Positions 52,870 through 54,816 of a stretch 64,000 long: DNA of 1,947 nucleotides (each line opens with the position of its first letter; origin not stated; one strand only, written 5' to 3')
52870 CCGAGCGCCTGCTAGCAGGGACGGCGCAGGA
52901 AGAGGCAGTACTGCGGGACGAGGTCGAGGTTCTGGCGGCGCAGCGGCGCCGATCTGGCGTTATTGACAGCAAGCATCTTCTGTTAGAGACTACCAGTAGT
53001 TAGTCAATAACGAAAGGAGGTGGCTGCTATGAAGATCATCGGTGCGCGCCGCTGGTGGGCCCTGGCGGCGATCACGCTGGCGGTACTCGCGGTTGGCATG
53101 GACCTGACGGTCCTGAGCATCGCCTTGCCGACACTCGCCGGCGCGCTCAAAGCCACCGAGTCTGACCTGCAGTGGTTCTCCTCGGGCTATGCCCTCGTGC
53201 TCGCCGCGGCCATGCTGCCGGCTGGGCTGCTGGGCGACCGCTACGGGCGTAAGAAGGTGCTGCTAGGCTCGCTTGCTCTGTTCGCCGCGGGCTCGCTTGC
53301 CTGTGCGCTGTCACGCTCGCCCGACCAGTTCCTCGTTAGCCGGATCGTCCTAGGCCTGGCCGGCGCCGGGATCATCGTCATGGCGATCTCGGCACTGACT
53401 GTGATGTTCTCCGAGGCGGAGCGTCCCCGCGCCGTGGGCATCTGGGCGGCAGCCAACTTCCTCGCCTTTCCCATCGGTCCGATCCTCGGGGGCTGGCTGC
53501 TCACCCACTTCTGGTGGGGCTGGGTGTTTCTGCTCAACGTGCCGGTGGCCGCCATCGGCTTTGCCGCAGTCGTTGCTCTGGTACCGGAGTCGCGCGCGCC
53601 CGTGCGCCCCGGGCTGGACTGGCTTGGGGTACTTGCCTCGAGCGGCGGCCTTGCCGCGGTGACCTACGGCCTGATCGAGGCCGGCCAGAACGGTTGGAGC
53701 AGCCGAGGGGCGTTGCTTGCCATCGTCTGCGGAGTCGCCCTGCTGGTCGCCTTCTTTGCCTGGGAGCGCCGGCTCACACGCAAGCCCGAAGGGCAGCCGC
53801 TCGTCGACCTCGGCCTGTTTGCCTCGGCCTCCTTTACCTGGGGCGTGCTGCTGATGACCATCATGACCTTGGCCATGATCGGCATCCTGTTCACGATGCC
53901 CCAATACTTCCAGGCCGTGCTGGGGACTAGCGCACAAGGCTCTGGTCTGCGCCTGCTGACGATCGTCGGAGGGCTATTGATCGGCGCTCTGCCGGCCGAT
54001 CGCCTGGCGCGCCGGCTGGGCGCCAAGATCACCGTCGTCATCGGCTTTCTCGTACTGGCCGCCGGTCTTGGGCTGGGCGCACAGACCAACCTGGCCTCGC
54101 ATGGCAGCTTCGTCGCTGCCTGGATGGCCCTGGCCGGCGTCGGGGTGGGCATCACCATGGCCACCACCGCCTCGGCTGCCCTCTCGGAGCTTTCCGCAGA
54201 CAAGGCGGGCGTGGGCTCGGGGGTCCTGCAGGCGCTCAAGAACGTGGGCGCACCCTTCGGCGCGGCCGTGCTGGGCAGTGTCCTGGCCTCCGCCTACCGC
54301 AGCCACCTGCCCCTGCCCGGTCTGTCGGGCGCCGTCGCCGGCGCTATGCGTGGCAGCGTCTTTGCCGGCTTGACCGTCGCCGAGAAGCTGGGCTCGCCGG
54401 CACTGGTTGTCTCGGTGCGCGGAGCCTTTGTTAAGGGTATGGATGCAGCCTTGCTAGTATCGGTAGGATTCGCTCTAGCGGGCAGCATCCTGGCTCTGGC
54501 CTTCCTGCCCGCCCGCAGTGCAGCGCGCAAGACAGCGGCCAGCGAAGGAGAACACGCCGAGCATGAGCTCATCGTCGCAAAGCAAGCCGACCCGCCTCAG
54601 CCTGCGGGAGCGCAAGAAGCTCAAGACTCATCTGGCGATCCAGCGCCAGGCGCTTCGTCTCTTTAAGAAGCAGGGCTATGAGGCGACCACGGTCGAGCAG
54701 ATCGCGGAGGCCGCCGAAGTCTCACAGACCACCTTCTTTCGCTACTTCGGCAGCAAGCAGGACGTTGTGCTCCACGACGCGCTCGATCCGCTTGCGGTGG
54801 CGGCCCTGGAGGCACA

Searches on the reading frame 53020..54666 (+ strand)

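Call 54: search_protein_families(library=pfam, proteins=[window:53020-54666:+], max_evalue=1)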
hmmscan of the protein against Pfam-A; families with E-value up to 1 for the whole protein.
window:53020-54666:+ (548 aa): 3 families
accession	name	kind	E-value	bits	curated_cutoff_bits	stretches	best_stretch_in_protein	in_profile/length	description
PF07690.21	MFS_1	-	2.4e-53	181.7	33.4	1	19-415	2-347/347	Major Facilitator Superfamily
PF00083.30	Sugar_tr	-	6.9e-10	38.8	22.3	1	44-191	42-194/452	Sugar (and other) transporter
PF13301.11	DUF4079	-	0.21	12.3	31.4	0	78-146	54-122/141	Protein of unknown function (DUF4079)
